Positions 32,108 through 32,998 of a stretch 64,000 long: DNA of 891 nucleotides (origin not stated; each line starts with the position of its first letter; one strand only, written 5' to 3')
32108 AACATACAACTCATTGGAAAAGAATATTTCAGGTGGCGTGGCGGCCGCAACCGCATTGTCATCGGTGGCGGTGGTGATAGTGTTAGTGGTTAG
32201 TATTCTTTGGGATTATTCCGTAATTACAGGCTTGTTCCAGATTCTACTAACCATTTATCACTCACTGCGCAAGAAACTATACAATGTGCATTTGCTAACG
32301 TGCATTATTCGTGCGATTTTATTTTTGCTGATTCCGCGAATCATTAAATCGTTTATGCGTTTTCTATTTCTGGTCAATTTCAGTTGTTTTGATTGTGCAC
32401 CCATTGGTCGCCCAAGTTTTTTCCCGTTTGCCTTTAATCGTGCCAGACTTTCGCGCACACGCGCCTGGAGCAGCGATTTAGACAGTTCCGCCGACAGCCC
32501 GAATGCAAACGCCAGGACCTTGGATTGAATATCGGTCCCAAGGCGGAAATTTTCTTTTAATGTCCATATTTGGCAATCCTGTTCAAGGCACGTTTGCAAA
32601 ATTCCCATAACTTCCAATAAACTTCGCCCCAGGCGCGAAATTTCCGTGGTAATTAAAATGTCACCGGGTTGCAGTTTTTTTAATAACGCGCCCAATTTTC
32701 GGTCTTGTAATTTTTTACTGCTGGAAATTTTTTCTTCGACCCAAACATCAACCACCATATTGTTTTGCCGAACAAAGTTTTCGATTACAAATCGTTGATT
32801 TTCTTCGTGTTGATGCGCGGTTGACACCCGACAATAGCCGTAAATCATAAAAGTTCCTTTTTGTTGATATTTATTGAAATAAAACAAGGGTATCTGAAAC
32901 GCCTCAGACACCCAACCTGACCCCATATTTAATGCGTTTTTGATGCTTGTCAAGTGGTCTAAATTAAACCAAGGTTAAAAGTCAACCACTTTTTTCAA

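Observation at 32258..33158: Candidate 111-bp invertible switch: hix/gix-like dyads between a small serine recombinase and a trimeric autotransporter adhesin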

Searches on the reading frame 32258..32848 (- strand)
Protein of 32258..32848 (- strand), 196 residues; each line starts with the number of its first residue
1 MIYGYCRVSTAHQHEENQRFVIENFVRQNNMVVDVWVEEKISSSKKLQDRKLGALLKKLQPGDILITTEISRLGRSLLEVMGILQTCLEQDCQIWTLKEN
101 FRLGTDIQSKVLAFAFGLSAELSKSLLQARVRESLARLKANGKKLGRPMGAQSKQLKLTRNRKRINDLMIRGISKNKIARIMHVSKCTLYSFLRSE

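Call 5: search_protein_families(library=pfam, proteins=[window:32258-32848:-], max_evalue=0.01)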
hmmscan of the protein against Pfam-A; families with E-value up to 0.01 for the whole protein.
window:32258-32848:- (196 aa): 2 families
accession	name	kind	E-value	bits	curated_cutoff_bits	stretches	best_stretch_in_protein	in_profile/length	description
PF00239.26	Resolvase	-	5.6e-29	101.5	23.3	1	2-144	1-145/145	Resolvase, N terminal domain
PF02796.21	HTH_7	-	0.0037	17.8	23.8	1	164-190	13-39/45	Helix-turn-helix domain of resolvase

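Call 11: search_solved_structures(query=window:32258-32848:-, max_evalue=0.001, show_alignments=2)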
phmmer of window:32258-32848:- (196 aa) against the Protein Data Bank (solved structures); distinct sequences matched with E-value up to 0.001: 9.
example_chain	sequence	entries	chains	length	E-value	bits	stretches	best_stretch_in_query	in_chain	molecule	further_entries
4m6f_A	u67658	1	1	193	3.6e-10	43.3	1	1-191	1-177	DNA-invertase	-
3uj3_X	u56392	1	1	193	2.6e-09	40.5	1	1-191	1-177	DNA-invertase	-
1gdt_A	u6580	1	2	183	1.8e-06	31.3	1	2-193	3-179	PROTEIN (GAMMA DELTA RESOLVASE)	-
1zr2_A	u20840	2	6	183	2e-06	31.2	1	2-193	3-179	Transposon gamma-delta resolvase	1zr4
5cy1_A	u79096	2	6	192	2e-06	31.1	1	2-194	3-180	Transposon Tn3 resolvase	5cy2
2gm4_A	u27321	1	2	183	3.8e-06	30.2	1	2-193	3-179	Transposon gamma-delta resolvase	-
1gdr_A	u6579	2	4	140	0.00021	24.5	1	2-124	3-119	GAMMA DELTA-RESOLVASE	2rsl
2r0q_C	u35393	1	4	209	0.00031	24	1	1-191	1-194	Putative transposon Tn552 DNA-invertase bin3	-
1ght_A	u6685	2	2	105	0.00041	23.6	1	2-87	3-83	TRANSPOSON GAMMA-DELTA RESOLVASE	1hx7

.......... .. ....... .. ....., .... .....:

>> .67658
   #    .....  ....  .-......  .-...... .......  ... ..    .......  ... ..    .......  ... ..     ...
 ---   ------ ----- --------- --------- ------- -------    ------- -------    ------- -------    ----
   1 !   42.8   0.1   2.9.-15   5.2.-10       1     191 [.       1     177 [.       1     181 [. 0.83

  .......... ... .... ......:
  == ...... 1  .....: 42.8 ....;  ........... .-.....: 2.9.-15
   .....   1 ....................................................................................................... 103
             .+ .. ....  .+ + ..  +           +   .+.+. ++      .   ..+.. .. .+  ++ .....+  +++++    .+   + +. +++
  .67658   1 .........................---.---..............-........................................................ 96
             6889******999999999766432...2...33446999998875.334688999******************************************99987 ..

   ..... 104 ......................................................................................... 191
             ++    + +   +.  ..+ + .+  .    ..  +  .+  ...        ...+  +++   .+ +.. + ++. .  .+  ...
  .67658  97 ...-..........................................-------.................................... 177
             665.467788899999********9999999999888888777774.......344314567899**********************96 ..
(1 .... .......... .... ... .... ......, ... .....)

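Call 12: search_protein_families(library=ncbifam, proteins=[window:32258-32848:-], max_evalue=0.01)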
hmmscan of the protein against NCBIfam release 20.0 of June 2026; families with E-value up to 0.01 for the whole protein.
window:32258-32848:- (196 aa): 4 families
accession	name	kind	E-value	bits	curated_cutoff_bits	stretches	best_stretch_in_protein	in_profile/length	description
NF009949.0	PRK13413.1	equivalog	1.9e-78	262.8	272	1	1-195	1-195/203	master DNA invertase Mpi family serine-type recombinase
NF041201.1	recomb_XisF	equivalog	5.7e-08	32.1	375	1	2-181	1-183/465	fdxN element excision recombinase XisF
NF033518.0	transpos_IS607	equivalog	1e-05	25.1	110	1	2-95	56-150/187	IS607 family transposase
NF047608.1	LIC13292_fam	subfamily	0.0044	17.2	200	1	133-187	78-132/166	LIC13292 family transcriptional regulator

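Call 13: find_encoding_contigs(protein=window:32258-32848:-, flank=5000, max_places=10)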
Protein window:32258-32848:- (196 aa): no gene with exactly this product is on record in the collection.

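Call 14: find_homologous_proteins(query=window:32258-32848:-, max_evalue=0.00001)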
Query window:32258-32848:- (196 aa): 8000 proteins with E <= 0.00001 among 8000 candidates; the best 120 are listed.
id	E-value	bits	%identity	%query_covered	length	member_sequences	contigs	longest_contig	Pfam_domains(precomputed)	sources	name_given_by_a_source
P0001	6.2e-121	419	100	100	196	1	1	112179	PF00239.27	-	-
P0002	1.4e-104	366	86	100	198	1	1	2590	PF00239.27,PF02796.22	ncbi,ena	-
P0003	1.8e-104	365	86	100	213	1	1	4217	PF00239.27,PF02796.22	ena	-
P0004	3.9e-103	361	86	100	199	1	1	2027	PF00239.27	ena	-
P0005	4.4e-103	361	85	99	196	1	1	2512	PF00239.27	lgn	-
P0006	6.3e-103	360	85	99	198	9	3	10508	PF00239.27,PF02796.22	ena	-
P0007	7.9e-103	360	85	99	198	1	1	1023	PF00239.27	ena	-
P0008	9.1e-103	360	86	100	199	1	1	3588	PF00239.27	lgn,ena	-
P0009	1.9e-102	359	85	99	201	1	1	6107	PF00239.27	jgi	-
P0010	2.2e-102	358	86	100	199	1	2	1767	PF00239.27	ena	-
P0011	2.2e-102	358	86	98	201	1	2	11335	PF00239.27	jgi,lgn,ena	-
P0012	2.4e-102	358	85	99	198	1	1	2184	PF00239.27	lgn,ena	-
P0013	3.2e-102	358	85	99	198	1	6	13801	PF00239.27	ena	-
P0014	4.0e-102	358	85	99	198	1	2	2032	PF00239.27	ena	-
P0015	4.6e-102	357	85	99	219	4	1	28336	PF00239.27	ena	-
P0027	1.3e-100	353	84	99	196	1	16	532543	PF00239.27,PF02796.22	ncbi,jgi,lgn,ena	jgi:DNA invertase Pin-like site-specific DNA recombinase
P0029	1.5e-100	352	84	99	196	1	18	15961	PF00239.27,PF02796.22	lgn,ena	-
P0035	2.2e-100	352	85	100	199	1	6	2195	PF00239.27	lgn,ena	-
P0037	4.9e-100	351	85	100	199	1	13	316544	PF00239.27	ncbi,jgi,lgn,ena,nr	ncbi:MAG: recombinase family protein [Alphaproteobacteria bacterium]|jgi:DNA invertase Pin-like site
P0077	5.3e-97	341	83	99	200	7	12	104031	PF00239.27,PF13384.13,PF02796.22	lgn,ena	-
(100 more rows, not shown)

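Call 15: find_encoding_contigs(protein=P0027, flank=4000, max_places=10)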
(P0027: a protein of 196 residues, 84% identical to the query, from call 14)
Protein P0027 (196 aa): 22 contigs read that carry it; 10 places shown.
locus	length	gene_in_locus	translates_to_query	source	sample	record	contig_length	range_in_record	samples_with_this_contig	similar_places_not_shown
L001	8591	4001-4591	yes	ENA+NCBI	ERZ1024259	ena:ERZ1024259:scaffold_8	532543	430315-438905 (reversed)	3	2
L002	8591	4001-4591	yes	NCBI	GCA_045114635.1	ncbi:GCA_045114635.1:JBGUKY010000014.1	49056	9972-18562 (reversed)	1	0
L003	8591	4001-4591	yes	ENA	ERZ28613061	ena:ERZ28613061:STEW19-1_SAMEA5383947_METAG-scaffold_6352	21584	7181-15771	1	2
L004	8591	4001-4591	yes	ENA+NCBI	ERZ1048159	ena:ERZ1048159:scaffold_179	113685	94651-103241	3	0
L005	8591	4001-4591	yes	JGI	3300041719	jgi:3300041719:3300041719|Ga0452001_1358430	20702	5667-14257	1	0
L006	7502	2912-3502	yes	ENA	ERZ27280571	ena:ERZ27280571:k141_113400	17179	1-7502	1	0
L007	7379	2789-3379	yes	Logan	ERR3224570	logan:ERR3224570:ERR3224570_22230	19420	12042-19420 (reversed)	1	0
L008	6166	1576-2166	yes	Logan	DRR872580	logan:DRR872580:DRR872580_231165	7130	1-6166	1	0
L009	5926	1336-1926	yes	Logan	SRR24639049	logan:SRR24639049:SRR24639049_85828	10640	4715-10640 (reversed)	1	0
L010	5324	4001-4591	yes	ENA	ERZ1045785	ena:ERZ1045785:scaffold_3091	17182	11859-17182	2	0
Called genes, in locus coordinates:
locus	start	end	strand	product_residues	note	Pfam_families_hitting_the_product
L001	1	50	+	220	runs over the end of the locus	-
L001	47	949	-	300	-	PF01745:IPT (faint), PF01715:IPPT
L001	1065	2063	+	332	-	PF00044:Gp_dh_N, PF02800:Gp_dh_C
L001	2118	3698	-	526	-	PF03895:YadA_anchor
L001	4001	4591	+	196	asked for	PF00239:Resolvase, PF02796:HTH_7 (weak)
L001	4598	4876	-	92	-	PF05164:ZapA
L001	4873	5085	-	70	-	-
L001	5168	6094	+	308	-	-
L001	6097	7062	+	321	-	-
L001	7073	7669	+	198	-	-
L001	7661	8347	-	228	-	PF04002:RadC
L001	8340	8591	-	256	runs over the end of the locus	PF00557:Peptidase_M24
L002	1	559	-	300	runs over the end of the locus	PF01745:IPT (faint), PF01715:IPPT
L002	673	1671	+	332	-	PF00044:Gp_dh_N, PF02800:Gp_dh_C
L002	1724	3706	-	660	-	PF03895:YadA_anchor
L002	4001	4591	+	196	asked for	PF00239:Resolvase, PF02796:HTH_7 (weak)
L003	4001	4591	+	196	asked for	PF00239:Resolvase, PF02796:HTH_7 (weak)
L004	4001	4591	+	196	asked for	PF00239:Resolvase, PF02796:HTH_7 (weak)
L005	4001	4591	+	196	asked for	PF00239:Resolvase, PF02796:HTH_7 (weak)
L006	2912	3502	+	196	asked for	PF00239:Resolvase, PF02796:HTH_7 (weak)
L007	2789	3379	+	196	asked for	PF00239:Resolvase, PF02796:HTH_7 (weak)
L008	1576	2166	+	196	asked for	PF00239:Resolvase, PF02796:HTH_7 (weak)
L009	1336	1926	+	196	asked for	PF00239:Resolvase, PF02796:HTH_7 (weak)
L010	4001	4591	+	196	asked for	PF00239:Resolvase, PF02796:HTH_7 (weak)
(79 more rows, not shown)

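Call 16: find_encoding_contigs(protein=P0037, flank=4000, max_places=10)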
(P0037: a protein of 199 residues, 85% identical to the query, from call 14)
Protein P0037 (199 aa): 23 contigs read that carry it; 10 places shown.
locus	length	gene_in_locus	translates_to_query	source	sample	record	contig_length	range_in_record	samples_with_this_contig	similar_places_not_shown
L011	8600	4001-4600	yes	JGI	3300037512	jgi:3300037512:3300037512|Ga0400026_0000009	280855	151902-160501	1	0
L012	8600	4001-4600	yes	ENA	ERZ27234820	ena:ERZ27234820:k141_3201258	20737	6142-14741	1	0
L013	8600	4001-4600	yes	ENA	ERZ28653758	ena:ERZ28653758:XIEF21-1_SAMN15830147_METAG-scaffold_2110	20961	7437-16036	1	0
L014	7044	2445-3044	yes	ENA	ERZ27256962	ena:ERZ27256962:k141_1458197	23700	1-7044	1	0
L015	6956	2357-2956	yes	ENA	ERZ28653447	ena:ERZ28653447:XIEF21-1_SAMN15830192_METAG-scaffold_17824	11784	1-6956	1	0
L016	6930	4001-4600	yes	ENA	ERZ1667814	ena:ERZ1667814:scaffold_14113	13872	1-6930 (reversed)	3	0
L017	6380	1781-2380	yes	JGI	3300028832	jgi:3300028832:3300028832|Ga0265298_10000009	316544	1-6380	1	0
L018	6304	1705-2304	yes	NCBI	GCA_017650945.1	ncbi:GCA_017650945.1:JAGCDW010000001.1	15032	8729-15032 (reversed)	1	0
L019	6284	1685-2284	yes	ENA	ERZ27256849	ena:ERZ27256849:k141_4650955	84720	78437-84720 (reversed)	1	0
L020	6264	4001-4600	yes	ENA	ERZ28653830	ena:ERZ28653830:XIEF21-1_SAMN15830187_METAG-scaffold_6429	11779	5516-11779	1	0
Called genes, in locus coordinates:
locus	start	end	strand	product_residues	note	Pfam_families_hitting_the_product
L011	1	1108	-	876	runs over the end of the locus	-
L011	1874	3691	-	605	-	PF03895:YadA_anchor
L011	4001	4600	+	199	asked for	PF00239:Resolvase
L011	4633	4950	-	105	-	-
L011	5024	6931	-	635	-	-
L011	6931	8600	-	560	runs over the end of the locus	-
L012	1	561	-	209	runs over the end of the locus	-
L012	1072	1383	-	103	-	-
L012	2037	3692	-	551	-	PF03895:YadA_anchor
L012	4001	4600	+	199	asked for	PF00239:Resolvase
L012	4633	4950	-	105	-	-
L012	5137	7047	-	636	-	-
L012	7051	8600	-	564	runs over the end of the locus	-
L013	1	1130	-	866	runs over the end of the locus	-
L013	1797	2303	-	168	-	PF03895:YadA_anchor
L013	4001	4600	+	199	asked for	PF00239:Resolvase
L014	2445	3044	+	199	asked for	PF00239:Resolvase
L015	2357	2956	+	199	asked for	PF00239:Resolvase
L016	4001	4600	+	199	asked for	PF00239:Resolvase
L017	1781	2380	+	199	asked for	PF00239:Resolvase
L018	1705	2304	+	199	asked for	PF00239:Resolvase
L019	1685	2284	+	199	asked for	PF00239:Resolvase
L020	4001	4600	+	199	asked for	PF00239:Resolvase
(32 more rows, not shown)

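Call 19: find_related_loci(query=window:32258-32848:-, collection=genome_contigs, flank=4000)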
Query window:32258-32848:- (196 aa) in genome_contigs; peptide patterns used: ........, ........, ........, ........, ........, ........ (x = any residue, [..] = any of these).
125 stretches matched a pattern; 27 encode a relative of the query (tblastn E <= 1e-3); 27 distinct loci.
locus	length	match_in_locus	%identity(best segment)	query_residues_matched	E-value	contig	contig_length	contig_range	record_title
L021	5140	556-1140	85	1-195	4e-112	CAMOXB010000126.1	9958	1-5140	MAG: uncultured proteobacterium isolate SRR873609_bin.15_metaWRAP_v1.3_MAG genome assembly, contig: ERZ1756109_4716394,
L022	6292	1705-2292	85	1-196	3e-110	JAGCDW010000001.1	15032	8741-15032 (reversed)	MAG: Alphaproteobacteria bacterium isolate RGIG9702 Yak_Omasum-2__c5705, whole genome shotgun sequence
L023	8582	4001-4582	81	1-194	2e-106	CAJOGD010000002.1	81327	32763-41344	uncultured Alphaproteobacteria bacterium isolate Red_deer_3_mag_193 genome assembly, contig: scaffold_212, whole genome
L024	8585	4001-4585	84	1-195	3e-105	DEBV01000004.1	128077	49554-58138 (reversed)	MAG TPA_asm: Alphaproteobacteria bacterium UBA2947 UBA2947_contig_3256, whole genome shotgun sequence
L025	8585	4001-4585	84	1-195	5e-105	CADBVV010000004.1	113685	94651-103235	MAG: uncultured proteobacterium isolate RUG14344 genome assembly, contig: RUG14344_asm_4, whole genome shotgun sequence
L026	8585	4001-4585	81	1-195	6e-105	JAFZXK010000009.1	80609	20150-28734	MAG: Alphaproteobacteria bacterium isolate RGIG8185 Water_buffalos_Rumen-3__c698023, whole genome shotgun sequence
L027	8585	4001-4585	84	1-195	5e-105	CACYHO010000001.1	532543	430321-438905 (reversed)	MAG: uncultured proteobacterium isolate RUG11949 genome assembly, contig: RUG11949_asm_1, whole genome shotgun sequence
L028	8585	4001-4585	84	1-195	5e-105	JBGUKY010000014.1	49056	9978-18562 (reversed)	MAG: Candidatus Enterousia sp. isolate ruminal_MAG_27 ruminal_MAG_27_contig_0014, whole genome shotgun sequence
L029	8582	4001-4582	79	1-194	7e-104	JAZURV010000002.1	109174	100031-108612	MAG: Candidatus Enterousia sp. isolate T1900044850_TS20190316.MAGScoT_cleanbin_000038 SGB_3006_k141_6034, whole genome s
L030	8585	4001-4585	79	1-195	2e-103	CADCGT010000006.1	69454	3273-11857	MAG: uncultured proteobacterium isolate RUG14636 genome assembly, contig: RUG14636_asm_6, whole genome shotgun sequence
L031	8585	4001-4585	83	1-195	3e-102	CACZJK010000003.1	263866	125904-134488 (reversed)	MAG: uncultured proteobacterium isolate RUG12675 genome assembly, contig: RUG12675_asm_3, whole genome shotgun sequence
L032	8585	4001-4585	82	1-195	1e-101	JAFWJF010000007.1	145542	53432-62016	MAG: Alphaproteobacteria bacterium isolate RGIG5789 Sheep_Ileum-5__c207962, whole genome shotgun sequence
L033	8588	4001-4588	85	1-196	7e-112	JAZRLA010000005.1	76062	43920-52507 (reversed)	MAG: Candidatus Enterousia sp. isolate T1900045443_YK20190134.MAGScoT_cleanbin_000016 SGB_7130_k141_3718496, whole genom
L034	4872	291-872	74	1-194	5e-98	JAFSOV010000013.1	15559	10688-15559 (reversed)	MAG: Alphaproteobacteria bacterium isolate RGIG3338 Goat_Reticulum-6__c293953, whole genome shotgun sequence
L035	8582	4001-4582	74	1-194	5e-98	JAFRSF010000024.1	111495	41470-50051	MAG: Alphaproteobacteria bacterium isolate RGIG2753 Goat_Omasum-5__c507405, whole genome shotgun sequence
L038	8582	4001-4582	73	1-194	1e-96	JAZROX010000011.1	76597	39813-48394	MAG: Candidatus Enterousia sp. isolate T1900045382_YK20190072.MAGScoT_cleanbin_000029 SGB_6903_k141_3130810, whole genom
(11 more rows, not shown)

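Call 21: find_related_loci(query=window:32258-32848:-, collection=metagenome_contigs, flank=3000)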
Query window:32258-32848:- (196 aa) in metagenome_contigs; peptide patterns used: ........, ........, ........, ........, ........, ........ (x = any residue, [..] = any of these).
136 stretches matched a pattern; 20 encode a relative of the query (tblastn E <= 1e-3); 20 distinct loci.
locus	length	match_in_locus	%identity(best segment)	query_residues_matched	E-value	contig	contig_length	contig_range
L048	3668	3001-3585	85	1-195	3e-113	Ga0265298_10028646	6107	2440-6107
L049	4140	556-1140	85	1-195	6e-113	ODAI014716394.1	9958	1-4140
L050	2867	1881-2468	86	1-196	1e-116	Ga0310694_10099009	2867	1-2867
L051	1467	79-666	83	1-196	3e-120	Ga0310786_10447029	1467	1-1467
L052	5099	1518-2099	85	1-194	4e-111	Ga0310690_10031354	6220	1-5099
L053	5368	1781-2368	85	1-196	1e-110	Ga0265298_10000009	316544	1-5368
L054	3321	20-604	82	1-195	4e-112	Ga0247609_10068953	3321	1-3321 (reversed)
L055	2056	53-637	82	1-195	8e-116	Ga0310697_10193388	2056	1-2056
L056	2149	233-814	84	1-194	4e-115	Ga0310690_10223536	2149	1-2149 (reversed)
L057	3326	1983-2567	79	1-195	2e-106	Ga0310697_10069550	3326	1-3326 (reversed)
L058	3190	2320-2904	80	1-195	3e-106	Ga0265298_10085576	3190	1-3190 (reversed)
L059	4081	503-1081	78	1-193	2e-101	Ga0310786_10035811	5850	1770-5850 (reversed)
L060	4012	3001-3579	75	1-193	2e-98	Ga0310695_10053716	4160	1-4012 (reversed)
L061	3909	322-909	71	1-196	1e-96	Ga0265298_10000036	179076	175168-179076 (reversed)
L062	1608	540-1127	71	1-196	1e-101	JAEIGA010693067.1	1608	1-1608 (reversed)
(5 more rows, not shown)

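Call 26: find_encoding_contigs(protein=P0029, flank=2500, max_places=10)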
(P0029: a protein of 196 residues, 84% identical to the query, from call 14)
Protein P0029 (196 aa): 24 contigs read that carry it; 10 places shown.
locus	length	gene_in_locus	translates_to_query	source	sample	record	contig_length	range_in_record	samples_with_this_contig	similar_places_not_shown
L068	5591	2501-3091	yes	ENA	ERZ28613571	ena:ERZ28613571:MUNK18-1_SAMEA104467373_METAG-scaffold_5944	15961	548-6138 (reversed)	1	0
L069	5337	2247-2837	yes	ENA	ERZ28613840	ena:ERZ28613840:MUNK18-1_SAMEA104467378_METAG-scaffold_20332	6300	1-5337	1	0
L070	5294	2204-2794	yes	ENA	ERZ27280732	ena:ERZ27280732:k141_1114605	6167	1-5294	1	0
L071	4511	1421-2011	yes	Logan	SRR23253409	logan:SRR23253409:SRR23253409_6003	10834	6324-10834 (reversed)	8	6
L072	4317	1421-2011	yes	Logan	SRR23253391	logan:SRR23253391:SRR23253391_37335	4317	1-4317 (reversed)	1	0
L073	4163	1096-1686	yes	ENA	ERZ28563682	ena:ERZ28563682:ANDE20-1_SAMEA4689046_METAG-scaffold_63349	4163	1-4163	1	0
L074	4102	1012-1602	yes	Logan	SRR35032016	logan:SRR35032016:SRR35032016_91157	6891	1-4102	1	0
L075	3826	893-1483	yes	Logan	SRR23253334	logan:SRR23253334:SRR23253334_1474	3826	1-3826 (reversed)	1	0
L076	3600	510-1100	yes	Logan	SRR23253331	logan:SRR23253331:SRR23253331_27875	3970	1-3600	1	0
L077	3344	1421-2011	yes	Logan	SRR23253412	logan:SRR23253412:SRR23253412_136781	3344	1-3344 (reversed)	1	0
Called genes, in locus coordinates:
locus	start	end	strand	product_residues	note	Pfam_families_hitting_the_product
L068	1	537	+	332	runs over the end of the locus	PF00044:Gp_dh_N, PF02800:Gp_dh_C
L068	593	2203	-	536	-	PF03895:YadA_anchor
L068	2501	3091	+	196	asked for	PF00239:Resolvase, PF02796:HTH_7 (weak)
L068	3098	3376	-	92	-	PF05164:ZapA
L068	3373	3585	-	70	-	-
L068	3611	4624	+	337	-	-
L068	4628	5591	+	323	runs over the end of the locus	-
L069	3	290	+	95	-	?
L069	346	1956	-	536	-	PF03895:YadA_anchor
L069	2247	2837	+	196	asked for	PF00239:Resolvase, PF02796:HTH_7 (weak)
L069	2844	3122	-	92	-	PF05164:ZapA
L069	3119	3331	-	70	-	-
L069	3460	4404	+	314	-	-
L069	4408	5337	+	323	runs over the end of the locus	-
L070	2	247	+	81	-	?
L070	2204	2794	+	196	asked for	PF00239:Resolvase, PF02796:HTH_7 (weak)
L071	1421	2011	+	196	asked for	PF00239:Resolvase, PF02796:HTH_7 (weak)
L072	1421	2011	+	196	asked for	PF00239:Resolvase, PF02796:HTH_7 (weak)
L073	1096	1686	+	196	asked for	PF00239:Resolvase, PF02796:HTH_7 (weak)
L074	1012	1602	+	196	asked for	PF00239:Resolvase, PF02796:HTH_7 (weak)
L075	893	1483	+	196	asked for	PF00239:Resolvase, PF02796:HTH_7 (weak)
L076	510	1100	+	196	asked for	PF00239:Resolvase, PF02796:HTH_7 (weak)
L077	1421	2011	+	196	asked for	PF00239:Resolvase, PF02796:HTH_7 (weak)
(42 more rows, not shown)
